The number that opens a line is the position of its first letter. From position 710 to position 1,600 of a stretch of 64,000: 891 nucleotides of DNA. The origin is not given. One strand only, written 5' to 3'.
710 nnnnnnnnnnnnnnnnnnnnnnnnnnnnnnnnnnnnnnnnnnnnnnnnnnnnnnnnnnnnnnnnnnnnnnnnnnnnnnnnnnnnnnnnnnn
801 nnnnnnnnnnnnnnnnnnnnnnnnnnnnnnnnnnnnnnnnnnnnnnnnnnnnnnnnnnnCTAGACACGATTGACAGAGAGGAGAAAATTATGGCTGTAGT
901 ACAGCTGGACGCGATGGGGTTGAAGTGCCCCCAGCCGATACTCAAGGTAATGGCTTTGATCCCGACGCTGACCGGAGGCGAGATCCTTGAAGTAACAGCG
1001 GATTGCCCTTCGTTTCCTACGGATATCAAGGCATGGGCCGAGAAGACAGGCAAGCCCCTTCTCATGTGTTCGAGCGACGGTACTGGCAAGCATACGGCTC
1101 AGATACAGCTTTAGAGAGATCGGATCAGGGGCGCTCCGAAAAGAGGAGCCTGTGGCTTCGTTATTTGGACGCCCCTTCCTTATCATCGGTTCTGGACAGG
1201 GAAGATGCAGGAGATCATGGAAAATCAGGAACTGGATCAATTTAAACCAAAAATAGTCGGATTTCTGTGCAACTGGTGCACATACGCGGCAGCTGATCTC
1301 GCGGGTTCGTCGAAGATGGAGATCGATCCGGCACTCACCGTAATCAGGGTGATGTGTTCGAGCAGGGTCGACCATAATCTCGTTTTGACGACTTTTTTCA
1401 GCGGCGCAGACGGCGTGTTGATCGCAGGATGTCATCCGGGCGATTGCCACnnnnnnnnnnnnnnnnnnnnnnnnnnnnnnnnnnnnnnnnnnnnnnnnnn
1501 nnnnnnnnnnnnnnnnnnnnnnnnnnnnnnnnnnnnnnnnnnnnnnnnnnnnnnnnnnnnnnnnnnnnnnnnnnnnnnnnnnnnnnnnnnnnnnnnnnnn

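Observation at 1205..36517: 35-kb Hdr/Flx/NuoEFG/Mrp-Mbh supercluster: candidate novel bifurcating, ion-translocating hydrogenase complex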

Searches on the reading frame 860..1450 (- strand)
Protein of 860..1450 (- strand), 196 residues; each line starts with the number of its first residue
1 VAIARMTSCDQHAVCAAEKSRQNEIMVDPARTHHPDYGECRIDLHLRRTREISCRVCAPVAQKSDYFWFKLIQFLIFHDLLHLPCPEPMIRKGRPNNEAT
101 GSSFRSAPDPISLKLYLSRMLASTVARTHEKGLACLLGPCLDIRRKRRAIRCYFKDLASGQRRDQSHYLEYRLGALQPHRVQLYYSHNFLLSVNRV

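Call 47: search_protein_families(library=pfam, proteins=[window:860-1450:-], max_evalue=0.00001)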
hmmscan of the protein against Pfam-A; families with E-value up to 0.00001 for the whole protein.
window:860-1450:- (196 aa): 0 families
